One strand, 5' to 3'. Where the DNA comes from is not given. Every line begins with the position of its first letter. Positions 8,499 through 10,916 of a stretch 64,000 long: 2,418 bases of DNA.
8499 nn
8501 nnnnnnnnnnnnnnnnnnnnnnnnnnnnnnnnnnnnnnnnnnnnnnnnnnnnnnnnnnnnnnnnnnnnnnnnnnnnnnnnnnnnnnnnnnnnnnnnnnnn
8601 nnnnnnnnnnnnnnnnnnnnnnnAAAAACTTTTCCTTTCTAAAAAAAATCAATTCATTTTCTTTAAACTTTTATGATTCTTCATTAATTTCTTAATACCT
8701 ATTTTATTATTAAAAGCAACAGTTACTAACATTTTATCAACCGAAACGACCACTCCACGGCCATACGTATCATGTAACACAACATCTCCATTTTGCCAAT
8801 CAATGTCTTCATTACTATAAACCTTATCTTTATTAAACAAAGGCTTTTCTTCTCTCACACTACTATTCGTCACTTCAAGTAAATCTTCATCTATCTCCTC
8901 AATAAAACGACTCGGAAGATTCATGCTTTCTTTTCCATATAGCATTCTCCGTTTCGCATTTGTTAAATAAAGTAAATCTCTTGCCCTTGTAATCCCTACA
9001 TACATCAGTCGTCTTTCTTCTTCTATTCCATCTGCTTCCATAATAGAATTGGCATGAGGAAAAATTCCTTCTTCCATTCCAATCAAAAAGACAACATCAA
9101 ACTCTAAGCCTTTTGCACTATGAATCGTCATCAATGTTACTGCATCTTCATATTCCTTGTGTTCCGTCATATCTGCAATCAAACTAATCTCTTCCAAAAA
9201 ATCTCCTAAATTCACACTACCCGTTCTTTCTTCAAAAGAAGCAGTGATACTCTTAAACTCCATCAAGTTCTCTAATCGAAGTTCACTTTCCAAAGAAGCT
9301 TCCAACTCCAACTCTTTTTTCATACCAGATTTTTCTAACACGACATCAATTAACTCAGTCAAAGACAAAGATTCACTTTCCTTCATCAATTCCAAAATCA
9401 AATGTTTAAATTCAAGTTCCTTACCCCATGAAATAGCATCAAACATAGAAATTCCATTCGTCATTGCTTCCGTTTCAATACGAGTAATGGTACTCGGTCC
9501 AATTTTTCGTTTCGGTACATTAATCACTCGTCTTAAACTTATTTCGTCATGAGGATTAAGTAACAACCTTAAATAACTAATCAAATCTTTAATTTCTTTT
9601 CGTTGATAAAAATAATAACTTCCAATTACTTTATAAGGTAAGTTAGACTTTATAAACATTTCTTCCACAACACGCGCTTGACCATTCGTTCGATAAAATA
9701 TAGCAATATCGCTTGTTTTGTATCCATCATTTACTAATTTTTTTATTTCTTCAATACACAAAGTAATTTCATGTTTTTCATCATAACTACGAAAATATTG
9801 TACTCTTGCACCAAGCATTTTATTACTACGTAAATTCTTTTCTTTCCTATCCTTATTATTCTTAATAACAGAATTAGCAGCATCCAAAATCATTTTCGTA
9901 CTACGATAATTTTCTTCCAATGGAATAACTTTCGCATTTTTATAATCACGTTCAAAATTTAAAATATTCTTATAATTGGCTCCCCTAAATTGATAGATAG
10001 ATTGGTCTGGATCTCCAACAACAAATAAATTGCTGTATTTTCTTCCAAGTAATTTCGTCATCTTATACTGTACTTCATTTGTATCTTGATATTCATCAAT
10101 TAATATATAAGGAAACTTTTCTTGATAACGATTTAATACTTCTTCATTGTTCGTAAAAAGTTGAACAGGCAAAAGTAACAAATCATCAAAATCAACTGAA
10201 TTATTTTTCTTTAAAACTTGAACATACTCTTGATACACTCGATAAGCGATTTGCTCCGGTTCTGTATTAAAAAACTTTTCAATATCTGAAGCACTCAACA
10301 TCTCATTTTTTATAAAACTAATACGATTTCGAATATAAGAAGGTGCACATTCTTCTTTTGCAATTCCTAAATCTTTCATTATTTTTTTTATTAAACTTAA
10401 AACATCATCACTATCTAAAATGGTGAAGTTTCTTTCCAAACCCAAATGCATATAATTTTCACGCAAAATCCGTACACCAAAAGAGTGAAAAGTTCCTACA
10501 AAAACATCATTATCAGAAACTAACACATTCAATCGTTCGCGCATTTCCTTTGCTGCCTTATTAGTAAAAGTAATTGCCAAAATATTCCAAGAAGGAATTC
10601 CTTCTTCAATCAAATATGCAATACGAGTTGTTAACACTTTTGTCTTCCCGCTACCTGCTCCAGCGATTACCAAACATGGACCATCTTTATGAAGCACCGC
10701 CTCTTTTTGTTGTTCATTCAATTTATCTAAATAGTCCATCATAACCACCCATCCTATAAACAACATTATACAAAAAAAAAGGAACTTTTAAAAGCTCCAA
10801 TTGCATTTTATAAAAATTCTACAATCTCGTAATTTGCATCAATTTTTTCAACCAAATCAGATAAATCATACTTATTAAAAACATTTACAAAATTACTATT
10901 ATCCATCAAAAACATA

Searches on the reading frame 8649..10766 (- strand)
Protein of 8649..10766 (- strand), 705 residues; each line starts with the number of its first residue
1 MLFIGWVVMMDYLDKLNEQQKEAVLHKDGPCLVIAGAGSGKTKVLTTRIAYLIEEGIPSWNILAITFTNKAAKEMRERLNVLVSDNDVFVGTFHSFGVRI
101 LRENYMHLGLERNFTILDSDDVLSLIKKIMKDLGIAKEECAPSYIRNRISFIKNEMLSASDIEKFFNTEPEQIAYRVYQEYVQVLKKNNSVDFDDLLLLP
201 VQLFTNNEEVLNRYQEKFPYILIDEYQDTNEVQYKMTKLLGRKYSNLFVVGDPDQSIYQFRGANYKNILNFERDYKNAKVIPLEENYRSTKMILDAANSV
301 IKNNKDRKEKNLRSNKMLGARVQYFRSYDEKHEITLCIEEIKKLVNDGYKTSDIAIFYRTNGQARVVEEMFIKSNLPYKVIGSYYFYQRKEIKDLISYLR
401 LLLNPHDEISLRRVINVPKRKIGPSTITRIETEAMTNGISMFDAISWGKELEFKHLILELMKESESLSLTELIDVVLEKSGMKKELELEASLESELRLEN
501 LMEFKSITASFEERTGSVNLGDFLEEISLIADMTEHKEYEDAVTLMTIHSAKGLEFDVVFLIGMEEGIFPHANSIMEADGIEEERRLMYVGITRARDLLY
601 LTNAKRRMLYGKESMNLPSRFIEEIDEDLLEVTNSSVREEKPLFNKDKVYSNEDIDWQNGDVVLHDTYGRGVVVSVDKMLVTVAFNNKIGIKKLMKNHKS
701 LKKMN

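Call 88: search_protein_families(library=ncbifam, proteins=[window:8649-10766:-], max_evalue=0.00001)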
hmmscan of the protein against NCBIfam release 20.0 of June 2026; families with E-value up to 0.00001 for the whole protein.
window:8649-10766:- (705 aa): 16 families
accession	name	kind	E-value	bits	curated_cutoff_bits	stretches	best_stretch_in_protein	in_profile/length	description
TIGR01073.1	pcrA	equivalog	6.2e-248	824.9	911.2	1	13-698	2-721/725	DNA helicase PcrA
NF008743.0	PRK11773.1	equivalog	2e-196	654.6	965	1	11-703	5-719/720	DNA helicase II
TIGR01075.1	uvrD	equivalog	6e-196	652.9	1144.45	1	13-699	2-712/715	DNA helicase II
TIGR01074.1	rep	equivalog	2.7e-177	591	951.45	1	15-633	1-641/668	DNA helicase Rep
NF008172.0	PRK10919.1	equivalog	2e-138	462.6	1168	1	15-632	2-640/673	DNA helicase Rep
TIGR02785.1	addA_Gpos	equivalog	2.7e-57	194.5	707.65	3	172-303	339-482/1234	helicase-exonuclease AddAB subunit AddA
NF008276.0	PRK11054.1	equivalog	1.6e-53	182.2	543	3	15-103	196-285/684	DNA helicase IV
NF010485.0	PRK13909.1-2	equivalog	1.3e-42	146.1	650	2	176-562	286-630/909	RecB-like helicase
TIGR00609.1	recB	equivalog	1.8e-42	145.6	696.05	2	176-310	328-465/1175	exodeoxyribonuclease V subunit beta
TIGR02784.1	addA_alphas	equivalog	5.7e-39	134.2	860.75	3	172-308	342-500/1138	double-strand break repair helicase AddA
NF010487.0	PRK13909.1-4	equivalog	2.5e-37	128.6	759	2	163-414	270-537/924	RecB-like helicase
NF008128.0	PRK10876.1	equivalog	4.3e-18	64.4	1697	1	186-304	344-464/1181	exodeoxyribonuclease V subunit beta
NF010484.0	PRK13909.1-1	equivalog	5.2e-14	51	1074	1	208-308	335-442/945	RecB-like helicase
NF010486.0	PRK13909.1-3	equivalog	2.4e-13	49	1109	1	180-331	290-453/921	RecB-like helicase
NF041254.1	motor_HelR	exception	4.7e-09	35.1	750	0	209-303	510-601/706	RNA polymerase recycling motor ATPase HelR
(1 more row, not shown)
